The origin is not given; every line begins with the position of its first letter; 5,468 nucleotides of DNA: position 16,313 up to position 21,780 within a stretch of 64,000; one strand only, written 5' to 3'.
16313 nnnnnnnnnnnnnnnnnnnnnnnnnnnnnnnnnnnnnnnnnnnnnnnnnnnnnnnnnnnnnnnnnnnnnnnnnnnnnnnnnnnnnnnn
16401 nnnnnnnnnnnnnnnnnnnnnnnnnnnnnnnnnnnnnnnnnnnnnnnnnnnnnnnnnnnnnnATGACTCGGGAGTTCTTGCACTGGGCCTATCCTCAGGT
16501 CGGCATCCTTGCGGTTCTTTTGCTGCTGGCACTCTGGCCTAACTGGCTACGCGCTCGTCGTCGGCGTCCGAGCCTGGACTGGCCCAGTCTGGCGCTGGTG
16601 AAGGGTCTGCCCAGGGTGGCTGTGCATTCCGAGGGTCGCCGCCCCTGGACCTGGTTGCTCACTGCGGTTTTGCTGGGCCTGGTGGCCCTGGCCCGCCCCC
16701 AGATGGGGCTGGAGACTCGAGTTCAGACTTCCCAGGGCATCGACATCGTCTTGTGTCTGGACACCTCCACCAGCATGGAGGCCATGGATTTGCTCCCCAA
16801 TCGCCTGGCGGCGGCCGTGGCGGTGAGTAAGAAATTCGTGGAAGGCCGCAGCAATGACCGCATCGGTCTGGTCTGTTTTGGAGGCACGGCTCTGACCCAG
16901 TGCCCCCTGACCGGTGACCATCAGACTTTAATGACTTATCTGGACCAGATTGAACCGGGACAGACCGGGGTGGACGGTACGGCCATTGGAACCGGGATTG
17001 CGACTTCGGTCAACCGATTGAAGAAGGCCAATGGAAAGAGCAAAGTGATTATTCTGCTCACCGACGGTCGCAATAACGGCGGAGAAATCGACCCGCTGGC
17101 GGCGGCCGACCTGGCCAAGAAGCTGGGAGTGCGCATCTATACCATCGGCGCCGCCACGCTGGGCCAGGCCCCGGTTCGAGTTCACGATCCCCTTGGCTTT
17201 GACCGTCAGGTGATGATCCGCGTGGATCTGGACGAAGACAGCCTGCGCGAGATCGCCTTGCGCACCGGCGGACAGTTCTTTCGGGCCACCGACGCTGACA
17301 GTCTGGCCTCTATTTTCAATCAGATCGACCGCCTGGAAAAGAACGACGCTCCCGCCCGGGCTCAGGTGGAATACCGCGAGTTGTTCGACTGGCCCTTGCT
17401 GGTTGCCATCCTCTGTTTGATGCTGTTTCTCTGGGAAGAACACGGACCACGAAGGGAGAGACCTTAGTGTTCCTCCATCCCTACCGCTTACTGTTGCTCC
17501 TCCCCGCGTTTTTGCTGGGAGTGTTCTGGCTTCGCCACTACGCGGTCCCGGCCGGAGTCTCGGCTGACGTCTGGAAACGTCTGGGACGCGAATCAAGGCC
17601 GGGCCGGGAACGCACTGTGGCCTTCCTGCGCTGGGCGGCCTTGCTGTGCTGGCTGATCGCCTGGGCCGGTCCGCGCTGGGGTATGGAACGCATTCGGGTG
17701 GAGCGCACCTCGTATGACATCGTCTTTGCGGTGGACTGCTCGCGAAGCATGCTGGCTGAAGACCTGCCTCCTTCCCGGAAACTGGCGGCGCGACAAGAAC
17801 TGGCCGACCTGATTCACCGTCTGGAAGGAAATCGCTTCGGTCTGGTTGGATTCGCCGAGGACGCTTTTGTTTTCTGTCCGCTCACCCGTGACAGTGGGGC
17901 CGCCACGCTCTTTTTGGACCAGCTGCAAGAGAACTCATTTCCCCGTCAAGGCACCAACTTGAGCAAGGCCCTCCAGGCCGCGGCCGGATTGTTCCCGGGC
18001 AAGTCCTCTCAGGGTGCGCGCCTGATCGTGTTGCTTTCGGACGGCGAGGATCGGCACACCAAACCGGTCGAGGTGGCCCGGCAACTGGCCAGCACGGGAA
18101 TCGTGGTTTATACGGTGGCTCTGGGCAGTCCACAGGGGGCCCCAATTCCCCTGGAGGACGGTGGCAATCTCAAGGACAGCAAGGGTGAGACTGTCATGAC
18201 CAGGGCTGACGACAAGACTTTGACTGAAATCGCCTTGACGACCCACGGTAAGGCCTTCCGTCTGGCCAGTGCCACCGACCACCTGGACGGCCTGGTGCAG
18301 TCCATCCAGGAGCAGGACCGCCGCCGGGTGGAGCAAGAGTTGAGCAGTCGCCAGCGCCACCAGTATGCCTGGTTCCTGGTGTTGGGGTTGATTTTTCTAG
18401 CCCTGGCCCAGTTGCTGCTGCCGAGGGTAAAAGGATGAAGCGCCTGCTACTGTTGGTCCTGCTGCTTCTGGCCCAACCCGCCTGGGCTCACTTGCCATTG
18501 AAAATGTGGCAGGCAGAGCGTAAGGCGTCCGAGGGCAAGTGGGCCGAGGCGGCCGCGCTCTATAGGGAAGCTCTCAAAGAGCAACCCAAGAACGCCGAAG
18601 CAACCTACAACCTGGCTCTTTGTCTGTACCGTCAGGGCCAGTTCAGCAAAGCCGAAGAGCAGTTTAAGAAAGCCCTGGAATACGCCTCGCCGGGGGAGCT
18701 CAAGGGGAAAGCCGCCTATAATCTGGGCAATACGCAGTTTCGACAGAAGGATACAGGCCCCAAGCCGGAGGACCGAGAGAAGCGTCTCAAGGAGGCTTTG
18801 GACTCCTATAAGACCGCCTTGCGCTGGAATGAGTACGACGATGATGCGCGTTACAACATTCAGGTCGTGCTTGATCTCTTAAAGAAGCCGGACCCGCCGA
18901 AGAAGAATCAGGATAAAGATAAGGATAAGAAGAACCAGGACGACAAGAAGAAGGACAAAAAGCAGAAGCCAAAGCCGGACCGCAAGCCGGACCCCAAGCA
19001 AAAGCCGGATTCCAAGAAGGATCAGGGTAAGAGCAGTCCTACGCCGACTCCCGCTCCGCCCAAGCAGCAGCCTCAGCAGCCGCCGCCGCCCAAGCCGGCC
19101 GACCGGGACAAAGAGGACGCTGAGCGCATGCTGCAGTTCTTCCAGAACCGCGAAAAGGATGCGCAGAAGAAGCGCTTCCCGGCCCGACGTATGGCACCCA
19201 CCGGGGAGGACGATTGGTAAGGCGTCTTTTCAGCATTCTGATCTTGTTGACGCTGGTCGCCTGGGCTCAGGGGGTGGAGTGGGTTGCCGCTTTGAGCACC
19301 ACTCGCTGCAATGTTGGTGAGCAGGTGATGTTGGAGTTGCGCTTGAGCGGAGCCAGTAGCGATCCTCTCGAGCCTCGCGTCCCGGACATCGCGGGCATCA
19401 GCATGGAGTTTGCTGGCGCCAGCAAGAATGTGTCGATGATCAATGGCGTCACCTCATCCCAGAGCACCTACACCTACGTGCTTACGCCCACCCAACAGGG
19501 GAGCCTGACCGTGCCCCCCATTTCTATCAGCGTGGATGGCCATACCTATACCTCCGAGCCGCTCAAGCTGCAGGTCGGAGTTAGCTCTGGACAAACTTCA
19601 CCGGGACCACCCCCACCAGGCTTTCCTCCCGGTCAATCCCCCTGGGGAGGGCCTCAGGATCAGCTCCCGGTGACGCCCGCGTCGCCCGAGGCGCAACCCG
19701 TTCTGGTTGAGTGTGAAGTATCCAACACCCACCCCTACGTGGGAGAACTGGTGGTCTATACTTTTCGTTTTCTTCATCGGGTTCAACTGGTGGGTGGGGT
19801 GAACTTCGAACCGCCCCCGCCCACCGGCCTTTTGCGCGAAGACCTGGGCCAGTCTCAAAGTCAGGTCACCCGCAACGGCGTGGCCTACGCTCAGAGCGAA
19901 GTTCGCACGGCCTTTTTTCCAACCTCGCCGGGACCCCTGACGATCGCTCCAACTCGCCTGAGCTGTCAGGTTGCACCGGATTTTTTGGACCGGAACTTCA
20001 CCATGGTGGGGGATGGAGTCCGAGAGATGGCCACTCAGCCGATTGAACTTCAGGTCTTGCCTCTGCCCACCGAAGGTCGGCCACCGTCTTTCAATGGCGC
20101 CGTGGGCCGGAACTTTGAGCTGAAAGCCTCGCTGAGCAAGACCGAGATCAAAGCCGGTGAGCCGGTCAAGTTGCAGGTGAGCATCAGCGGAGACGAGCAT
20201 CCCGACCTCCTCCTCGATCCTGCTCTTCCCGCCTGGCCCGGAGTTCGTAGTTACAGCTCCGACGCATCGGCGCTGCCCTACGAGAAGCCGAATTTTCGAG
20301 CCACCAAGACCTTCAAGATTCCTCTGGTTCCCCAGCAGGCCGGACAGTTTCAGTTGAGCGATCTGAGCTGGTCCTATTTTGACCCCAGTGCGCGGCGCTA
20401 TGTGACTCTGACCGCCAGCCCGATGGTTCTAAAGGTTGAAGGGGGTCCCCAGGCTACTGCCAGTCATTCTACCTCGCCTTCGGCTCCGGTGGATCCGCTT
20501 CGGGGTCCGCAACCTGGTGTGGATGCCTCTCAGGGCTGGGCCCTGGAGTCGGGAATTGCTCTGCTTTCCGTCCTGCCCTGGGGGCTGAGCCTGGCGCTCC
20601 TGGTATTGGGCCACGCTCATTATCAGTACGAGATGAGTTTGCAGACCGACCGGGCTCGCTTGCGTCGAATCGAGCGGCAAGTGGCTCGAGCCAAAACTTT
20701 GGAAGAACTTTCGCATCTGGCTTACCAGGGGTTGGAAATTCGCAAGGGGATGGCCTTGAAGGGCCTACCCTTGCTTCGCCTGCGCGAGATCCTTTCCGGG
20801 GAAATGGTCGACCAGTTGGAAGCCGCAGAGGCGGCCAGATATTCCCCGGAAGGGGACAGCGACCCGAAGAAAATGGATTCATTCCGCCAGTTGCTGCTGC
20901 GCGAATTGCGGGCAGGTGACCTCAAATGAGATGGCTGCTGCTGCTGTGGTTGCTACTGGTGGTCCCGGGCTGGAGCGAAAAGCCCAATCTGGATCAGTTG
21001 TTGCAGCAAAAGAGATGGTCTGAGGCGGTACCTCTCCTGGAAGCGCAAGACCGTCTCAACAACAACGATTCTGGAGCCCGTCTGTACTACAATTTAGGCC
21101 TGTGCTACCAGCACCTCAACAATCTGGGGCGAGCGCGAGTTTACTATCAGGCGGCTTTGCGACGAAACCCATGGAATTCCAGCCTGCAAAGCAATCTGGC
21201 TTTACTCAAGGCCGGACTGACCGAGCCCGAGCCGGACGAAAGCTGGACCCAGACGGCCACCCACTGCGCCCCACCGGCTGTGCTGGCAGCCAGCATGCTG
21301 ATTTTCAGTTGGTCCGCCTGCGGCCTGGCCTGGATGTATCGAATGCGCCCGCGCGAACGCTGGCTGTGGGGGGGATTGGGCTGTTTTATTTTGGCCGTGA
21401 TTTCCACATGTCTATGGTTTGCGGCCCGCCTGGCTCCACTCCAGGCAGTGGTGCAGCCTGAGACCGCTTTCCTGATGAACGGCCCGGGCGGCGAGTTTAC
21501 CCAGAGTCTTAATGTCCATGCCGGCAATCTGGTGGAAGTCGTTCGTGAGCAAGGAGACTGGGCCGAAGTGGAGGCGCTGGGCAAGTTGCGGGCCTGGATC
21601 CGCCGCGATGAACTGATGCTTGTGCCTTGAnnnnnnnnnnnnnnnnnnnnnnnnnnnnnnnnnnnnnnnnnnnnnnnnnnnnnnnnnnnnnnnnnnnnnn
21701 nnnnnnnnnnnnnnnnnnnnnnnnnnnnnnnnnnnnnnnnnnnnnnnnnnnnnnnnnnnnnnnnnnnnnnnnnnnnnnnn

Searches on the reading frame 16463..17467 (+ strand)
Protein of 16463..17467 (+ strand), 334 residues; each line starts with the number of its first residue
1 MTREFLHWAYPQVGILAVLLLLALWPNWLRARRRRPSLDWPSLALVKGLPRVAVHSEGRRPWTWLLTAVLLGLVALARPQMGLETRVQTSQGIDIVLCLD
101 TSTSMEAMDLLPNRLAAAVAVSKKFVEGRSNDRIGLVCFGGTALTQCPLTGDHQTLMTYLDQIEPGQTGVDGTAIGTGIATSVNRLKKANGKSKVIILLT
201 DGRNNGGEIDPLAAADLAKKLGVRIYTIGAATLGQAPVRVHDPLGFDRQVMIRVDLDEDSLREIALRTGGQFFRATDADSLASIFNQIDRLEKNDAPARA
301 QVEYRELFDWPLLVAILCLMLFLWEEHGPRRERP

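Call 8: search_protein_families(library=pfam, proteins=[window:16463-17467:+], max_evalue=0.01)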
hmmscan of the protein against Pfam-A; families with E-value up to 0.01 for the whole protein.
window:16463-17467:+ (334 aa): 6 families
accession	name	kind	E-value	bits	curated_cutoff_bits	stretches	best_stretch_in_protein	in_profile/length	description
PF00092.34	VWA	-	2.1e-23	83.9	23.8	1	94-287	1-174/174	von Willebrand factor type A domain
PF13519.12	VWA_2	-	1.6e-19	70.9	27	1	95-202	1-106/107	von Willebrand factor type A domain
PF01882.25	DUF58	-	2.3e-06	27.4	23.4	1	90-205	33-146/216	Protein of unknown function DUF58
PF07584.16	BatA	-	0.00018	22.3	25.9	1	13-79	7-77/77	Aerotolerance regulator N-terminal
PF05762.20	VWA_CoxE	-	0.00023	21.1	26.4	1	89-207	53-164/222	VWA domain containing CoxE-like protein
PF06707.17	DUF1194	-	0.0013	18.5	27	0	171-226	93-150/206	Protein of unknown function (DUF1194)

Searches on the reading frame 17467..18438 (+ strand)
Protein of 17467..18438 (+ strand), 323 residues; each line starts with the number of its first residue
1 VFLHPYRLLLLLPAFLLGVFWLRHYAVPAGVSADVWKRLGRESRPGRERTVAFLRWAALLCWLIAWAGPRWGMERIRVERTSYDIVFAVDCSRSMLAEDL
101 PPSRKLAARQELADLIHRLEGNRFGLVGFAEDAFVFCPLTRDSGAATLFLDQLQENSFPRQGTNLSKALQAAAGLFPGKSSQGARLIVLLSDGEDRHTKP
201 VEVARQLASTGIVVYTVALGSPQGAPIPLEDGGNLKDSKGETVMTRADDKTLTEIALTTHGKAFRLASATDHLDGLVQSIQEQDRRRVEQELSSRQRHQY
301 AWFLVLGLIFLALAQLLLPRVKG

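Call 8: search_protein_families(library=pfam, proteins=[window:17467-18438:+], max_evalue=0.01)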
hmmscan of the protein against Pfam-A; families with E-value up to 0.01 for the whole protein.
window:17467-18438:+ (323 aa): 6 families
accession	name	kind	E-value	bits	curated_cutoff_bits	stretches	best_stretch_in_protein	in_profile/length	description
PF13519.12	VWA_2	-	2.5e-19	70.3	27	1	85-194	1-107/107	von Willebrand factor type A domain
PF00092.34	VWA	-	1.1e-18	68.5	23.8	1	84-271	1-167/174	von Willebrand factor type A domain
PF06707.17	DUF1194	-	0.00018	21.2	27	1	145-223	76-158/206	Protein of unknown function (DUF1194)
PF13768.12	VWA_3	-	0.00058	20.4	27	1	123-223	36-137/155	von Willebrand factor type A domain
PF01882.25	DUF58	-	0.0016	18.1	23.4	1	79-238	32-187/216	Protein of unknown function DUF58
PF05762.20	VWA_CoxE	-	0.0057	16.5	26.4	0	161-200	128-166/222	VWA domain containing CoxE-like protein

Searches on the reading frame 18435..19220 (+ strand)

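Call 8: search_protein_families(library=pfam, proteins=[window:18435-19220:+], max_evalue=0.01)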
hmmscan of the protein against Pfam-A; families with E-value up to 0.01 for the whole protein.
window:18435-19220:+ (261 aa): 21 families
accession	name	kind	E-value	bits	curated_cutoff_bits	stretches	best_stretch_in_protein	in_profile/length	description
PF14559.12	TPR_19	-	3.4e-14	53.3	25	1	32-84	3-55/68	Tetratricopeptide repeat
PF13432.12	TPR_16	-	1.5e-13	51.4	32.7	2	31-87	8-63/65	Tetratricopeptide repeat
PF07719.23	TPR_2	-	3.1e-13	49.2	27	2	54-84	1-31/34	Tetratricopeptide repeat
PF00515.34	TPR_1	-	6e-13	48.4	27.8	1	54-82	1-29/34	Tetratricopeptide repeat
PF13424.12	TPR_12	-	1.1e-11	45.2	30.1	2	37-83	27-74/77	Tetratricopeptide repeat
PF13414.12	TPR_11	-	1.8e-10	40.8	26.8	1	32-68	6-42/42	TPR repeat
PF13431.12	TPR_17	-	2.2e-07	31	24.4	1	42-75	1-34/34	Tetratricopeptide repeat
PF12895.13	ANAPC3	-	4.7e-07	30.4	27.2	1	34-86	3-56/82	Anaphase-promoting complex, cyclosome, subunit 3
PF13428.12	TPR_14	-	3.1e-06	27.8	23.5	1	25-61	6-42/44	Tetratricopeptide repeat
PF24575.1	TPR_Slam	-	4.1e-06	27.6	35.2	1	26-77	53-104/104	Surface lipoprotein assembly modifier, N-terminal TPR repeats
PF13181.12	TPR_8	-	9.5e-05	22.7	25.7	1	54-84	1-31/34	Tetratricopeptide repeat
PF13176.12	TPR_7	-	0.00014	22.2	27.9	0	32-54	11-35/36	Tetratricopeptide repeat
PF13174.12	TPR_6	-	0.00021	22.1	26.3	0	55-82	1-28/33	Tetratricopeptide repeat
PF23914.1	TPR_CcmH_CycH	-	0.00024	21.4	42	1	30-84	97-151/158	Cytochrome c-type biogenesis protein H TPR domain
PF03704.23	BTAD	-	0.00063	20.6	22.1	1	26-80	68-122/146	Bacterial transcriptional activator domain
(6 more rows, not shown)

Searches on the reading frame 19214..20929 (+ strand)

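Call 8: search_protein_families(library=pfam, proteins=[window:19214-20929:+], max_evalue=0.01)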
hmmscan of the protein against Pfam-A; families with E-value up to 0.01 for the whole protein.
window:19214-20929:+ (571 aa): 1 family
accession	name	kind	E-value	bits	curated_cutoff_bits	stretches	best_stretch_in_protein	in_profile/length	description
PF13584.12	BatD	-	7.6e-36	123.1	24.1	2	26-121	2-92/92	BatD DUF11 like domain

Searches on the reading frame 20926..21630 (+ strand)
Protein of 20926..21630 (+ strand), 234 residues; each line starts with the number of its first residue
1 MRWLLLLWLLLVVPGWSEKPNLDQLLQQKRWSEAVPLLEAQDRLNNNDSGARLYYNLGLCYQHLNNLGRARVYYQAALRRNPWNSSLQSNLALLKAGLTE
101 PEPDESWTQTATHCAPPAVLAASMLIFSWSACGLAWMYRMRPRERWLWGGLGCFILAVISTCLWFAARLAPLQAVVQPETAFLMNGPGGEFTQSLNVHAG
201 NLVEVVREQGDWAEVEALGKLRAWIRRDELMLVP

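Call 8: search_protein_families(library=pfam, proteins=[window:20926-21630:+], max_evalue=0.01)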
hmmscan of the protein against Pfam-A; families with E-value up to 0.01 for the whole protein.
window:20926-21630:+ (234 aa): 11 families
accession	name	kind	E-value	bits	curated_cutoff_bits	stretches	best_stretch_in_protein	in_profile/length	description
PF00515.34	TPR_1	-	1.7e-08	34.3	27.8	1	51-83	1-33/34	Tetratricopeptide repeat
PF07719.23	TPR_2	-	6.3e-07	29.5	27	1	51-82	1-32/34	Tetratricopeptide repeat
PF13181.12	TPR_8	-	3.3e-06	27.3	25.7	1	51-82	1-32/34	Tetratricopeptide repeat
PF13428.12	TPR_14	-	9.9e-06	26.2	23.5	1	52-92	2-42/44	Tetratricopeptide repeat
PF14559.12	TPR_19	-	0.00011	22.8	25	1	25-85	1-59/68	Tetratricopeptide repeat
PF13424.12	TPR_12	-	0.00032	21.3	30.1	1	38-79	30-73/77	Tetratricopeptide repeat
PF06347.19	SH3_4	-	0.00035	20.7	24.1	1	178-230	2-54/56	Bacterial SH3 domain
PF13432.12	TPR_16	-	0.00071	20.4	32.7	1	25-82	7-62/65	Tetratricopeptide repeat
PF13431.12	TPR_17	-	0.0033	18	24.4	0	49-71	11-33/34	Tetratricopeptide repeat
PF13176.12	TPR_7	-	0.0064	17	27.9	0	54-81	2-31/36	Tetratricopeptide repeat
PF08239.17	SH3_3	-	0.0092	16.6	27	0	197-229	19-52/54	Bacterial SH3 domain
